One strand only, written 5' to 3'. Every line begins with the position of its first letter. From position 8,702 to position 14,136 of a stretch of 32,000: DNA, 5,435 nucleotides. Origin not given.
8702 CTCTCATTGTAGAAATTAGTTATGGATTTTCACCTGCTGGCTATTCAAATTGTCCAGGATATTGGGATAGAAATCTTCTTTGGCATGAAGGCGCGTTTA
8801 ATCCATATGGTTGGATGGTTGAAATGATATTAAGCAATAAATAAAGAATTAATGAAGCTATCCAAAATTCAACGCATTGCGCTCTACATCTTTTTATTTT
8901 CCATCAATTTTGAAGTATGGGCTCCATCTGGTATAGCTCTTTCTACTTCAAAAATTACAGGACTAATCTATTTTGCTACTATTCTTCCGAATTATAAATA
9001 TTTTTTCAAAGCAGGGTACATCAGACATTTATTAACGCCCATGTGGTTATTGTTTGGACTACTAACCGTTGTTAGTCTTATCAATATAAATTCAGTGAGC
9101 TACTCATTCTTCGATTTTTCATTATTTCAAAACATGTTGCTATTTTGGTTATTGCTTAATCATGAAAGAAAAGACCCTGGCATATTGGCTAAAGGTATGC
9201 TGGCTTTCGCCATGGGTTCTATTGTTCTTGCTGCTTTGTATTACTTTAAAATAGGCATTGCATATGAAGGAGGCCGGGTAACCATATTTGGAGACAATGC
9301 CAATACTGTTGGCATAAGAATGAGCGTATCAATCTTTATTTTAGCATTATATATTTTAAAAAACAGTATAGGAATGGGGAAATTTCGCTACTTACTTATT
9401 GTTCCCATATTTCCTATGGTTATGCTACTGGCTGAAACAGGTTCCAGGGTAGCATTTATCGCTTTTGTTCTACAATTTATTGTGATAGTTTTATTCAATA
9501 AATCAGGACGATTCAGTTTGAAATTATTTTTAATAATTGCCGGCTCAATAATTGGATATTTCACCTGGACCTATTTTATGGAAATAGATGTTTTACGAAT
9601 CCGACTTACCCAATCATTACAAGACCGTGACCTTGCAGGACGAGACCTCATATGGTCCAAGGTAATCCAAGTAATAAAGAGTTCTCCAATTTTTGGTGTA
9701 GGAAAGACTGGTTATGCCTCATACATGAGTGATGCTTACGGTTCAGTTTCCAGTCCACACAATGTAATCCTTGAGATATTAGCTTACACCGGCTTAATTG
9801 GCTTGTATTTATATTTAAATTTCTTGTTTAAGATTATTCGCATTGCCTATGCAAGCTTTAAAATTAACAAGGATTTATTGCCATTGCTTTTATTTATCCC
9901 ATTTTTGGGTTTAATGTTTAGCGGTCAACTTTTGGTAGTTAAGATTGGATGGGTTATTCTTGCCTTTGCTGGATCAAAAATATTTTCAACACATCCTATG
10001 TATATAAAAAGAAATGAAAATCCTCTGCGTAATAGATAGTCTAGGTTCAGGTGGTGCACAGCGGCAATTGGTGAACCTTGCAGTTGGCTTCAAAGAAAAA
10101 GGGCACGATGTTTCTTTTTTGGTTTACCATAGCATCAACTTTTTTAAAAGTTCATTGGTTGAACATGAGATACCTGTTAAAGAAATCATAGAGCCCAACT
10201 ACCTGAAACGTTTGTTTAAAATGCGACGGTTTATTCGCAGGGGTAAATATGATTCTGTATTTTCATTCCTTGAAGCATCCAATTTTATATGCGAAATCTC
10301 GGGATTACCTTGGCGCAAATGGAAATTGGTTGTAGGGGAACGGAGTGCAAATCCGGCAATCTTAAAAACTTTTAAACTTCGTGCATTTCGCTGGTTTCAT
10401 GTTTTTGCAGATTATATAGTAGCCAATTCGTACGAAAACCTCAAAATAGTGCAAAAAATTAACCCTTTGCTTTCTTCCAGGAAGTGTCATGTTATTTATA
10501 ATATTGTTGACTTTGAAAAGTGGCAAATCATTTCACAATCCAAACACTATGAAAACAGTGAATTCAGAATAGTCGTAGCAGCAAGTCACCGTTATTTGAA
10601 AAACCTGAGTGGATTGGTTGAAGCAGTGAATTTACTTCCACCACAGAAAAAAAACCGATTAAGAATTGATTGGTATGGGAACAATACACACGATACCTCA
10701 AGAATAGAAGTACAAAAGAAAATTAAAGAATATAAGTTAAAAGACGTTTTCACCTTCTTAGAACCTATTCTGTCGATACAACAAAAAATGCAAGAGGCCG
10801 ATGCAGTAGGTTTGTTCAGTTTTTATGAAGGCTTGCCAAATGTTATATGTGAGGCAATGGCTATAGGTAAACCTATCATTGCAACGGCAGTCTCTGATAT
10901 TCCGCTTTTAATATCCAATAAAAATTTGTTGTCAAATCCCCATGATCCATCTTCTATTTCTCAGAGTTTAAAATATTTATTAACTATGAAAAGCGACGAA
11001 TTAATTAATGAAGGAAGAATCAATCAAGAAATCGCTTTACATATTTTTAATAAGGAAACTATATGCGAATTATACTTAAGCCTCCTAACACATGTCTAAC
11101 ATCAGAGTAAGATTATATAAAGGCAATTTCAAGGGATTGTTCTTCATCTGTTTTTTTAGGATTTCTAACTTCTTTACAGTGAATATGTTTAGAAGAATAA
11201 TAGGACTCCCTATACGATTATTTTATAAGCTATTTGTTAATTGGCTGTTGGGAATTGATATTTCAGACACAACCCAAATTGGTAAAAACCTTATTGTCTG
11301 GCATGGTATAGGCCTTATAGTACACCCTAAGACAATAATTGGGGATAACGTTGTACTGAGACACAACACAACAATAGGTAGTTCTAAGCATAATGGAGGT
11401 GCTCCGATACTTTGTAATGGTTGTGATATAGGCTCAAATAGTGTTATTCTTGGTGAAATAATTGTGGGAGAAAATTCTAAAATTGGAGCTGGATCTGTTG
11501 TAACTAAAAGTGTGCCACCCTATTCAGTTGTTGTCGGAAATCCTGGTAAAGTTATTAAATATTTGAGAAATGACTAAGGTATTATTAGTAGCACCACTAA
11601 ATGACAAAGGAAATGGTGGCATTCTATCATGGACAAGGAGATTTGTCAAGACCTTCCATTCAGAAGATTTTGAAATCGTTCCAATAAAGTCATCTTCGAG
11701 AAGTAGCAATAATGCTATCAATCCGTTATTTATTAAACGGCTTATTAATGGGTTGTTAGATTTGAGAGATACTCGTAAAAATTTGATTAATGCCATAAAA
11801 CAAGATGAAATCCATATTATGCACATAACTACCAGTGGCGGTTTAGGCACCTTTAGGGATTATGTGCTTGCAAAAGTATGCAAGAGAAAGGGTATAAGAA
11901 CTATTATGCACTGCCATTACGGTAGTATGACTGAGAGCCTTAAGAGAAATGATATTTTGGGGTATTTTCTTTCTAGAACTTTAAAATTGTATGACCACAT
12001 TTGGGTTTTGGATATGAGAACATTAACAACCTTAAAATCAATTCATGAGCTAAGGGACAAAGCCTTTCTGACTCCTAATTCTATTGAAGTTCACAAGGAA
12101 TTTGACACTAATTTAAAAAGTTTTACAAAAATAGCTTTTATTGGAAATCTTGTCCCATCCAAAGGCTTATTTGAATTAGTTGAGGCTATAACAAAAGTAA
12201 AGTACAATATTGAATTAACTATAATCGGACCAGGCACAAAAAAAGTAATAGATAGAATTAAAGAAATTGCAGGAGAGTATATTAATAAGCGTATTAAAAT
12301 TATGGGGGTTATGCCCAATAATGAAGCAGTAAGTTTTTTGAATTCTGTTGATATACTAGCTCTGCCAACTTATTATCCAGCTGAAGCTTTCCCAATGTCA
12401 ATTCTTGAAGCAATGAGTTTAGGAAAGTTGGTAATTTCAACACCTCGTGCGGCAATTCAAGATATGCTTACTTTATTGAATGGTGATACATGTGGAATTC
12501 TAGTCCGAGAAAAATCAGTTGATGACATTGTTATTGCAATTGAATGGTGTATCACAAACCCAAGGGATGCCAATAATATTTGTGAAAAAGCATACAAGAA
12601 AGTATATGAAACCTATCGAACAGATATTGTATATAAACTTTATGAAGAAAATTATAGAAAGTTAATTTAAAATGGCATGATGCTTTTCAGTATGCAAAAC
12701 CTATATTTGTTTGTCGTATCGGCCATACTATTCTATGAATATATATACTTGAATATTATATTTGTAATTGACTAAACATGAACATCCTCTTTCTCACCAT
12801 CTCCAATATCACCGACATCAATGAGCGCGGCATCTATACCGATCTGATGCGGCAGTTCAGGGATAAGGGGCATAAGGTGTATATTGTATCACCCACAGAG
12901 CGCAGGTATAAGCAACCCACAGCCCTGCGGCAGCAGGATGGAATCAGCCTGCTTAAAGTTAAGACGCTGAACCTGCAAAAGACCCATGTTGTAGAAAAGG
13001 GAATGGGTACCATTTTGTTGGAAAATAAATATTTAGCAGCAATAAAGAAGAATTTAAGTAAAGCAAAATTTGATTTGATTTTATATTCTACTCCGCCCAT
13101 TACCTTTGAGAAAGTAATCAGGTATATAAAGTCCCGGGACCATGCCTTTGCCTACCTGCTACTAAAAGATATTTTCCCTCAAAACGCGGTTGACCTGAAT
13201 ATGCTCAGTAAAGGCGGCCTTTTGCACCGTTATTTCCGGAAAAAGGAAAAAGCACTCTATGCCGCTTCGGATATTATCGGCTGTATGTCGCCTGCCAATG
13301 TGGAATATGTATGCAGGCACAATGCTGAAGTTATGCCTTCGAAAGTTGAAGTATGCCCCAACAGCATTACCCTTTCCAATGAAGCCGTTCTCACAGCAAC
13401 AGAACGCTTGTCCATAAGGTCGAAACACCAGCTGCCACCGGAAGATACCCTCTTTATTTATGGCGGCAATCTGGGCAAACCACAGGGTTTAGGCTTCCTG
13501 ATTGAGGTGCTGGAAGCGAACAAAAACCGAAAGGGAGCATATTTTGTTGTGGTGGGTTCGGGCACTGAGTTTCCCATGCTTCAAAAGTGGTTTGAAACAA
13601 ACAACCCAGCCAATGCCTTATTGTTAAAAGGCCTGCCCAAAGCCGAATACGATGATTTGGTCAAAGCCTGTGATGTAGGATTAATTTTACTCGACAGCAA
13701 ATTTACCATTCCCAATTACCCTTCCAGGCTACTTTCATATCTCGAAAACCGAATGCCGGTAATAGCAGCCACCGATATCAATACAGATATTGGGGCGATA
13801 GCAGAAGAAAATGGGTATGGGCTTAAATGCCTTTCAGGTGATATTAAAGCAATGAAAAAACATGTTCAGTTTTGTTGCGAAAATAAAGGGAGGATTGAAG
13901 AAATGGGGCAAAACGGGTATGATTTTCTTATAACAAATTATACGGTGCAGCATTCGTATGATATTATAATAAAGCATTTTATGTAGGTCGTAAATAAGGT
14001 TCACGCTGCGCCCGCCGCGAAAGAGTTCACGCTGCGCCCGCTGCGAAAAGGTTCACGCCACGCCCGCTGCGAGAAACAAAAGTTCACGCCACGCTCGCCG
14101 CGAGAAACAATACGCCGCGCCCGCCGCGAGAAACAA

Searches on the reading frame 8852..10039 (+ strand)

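Call 58: search_protein_families(library=pfam, proteins=[window:8852-10039:+])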
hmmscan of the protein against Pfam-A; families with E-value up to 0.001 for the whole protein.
window:8852-10039:+ (395 aa): 1 family
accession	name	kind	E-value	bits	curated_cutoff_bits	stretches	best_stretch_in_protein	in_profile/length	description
PF04932.20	Wzy_C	-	9e-16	58.4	31.7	1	187-322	4-149/149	O-Antigen ligase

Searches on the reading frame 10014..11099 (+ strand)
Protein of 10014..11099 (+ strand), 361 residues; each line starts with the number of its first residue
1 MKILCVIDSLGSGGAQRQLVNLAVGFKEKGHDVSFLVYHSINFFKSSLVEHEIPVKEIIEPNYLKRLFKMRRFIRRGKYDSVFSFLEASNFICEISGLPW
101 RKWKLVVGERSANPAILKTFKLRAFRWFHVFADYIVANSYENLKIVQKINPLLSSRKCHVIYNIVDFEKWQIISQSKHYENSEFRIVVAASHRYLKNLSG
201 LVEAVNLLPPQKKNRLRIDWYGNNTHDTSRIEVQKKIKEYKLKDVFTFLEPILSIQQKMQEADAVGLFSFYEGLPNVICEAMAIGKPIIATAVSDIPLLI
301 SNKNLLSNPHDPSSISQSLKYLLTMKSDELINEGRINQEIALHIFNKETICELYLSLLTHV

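Call 58: search_protein_families(library=pfam, proteins=[window:10014-11099:+])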
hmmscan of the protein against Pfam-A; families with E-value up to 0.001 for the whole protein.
window:10014-11099:+ (361 aa): 4 families
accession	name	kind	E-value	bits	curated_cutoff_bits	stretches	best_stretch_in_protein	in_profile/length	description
PF13692.12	Glyco_trans_1_4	-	4e-17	63.2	27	1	186-324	4-141/142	Glycosyl transferases group 1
PF00534.26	Glycos_transf_1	-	4.4e-17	62.6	26.4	1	170-326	3-159/172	Glycosyl transferases group 1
PF13439.12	Glyco_transf_4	-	3.4e-13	50.4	28.5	1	13-168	2-169/170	Glycosyltransferase Family 4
PF13579.12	Glyco_trans_4_4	-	0.00023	22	29.7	1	13-130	1-126/158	Glycosyl transferase 4-like domain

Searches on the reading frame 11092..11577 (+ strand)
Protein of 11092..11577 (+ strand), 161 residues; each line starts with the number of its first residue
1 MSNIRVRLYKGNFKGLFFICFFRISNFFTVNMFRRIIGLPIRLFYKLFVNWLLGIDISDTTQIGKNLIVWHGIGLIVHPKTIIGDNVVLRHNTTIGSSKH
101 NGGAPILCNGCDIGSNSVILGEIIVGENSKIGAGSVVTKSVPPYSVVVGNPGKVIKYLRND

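Call 58: search_protein_families(library=pfam, proteins=[window:11092-11577:+])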
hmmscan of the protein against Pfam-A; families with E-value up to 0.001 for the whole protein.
window:11092-11577:+ (161 aa): 3 families
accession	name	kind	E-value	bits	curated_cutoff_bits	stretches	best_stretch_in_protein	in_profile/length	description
PF00132.30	Hexapep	-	7.2e-11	41.8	27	2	107-139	4-36/36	Bacterial transferase hexapeptide (six repeats)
PF14602.12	Hexapep_2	-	1.4e-05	25.2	27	1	110-139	7-34/34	Hexapeptide repeat of succinyl-transferase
PF25084.1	LbH_EIF2B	-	0.00013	22.3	54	1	76-150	11-83/105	EIF2B subunit epsilon LbH domain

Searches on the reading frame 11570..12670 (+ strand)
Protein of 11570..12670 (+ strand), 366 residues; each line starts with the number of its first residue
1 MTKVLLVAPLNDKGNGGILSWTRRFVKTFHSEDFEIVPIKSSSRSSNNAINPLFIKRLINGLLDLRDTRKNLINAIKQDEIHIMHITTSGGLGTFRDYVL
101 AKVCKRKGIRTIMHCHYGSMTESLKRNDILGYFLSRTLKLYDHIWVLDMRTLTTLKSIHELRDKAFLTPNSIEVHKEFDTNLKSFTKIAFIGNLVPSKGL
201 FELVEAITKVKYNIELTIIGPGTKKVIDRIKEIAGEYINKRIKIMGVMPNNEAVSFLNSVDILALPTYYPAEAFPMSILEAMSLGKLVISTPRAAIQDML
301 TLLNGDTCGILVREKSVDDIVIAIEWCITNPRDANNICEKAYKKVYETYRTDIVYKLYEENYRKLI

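Call 58: search_protein_families(library=pfam, proteins=[window:11570-12670:+])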
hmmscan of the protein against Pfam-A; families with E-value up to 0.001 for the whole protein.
window:11570-12670:+ (366 aa): 3 families
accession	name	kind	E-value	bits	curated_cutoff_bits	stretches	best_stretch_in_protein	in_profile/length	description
PF00534.26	Glycos_transf_1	-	4.8e-24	85.2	26.4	1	185-343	15-171/172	Glycosyl transferases group 1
PF13692.12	Glyco_trans_1_4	-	6.8e-21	75.5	27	1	187-330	3-142/142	Glycosyl transferases group 1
PF13524.12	Glyco_trans_1_2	-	0.00015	22.1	25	1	203-349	5-133/144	Glycosyl transferase-like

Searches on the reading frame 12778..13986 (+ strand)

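Call 7: search_protein_families(library=pfam, proteins=[window:12778-13986:+])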
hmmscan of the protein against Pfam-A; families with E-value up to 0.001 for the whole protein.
window:12778-13986:+ (402 aa): 2 families
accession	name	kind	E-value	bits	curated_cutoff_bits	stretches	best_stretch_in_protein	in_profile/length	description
PF00534.26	Glycos_transf_1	-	6.4e-10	39.3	26.4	1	212-382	4-171/172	Glycosyl transferases group 1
PF13439.12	Glyco_transf_4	-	5.6e-06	26.9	28.5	1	22-199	10-168/170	Glycosyltransferase Family 4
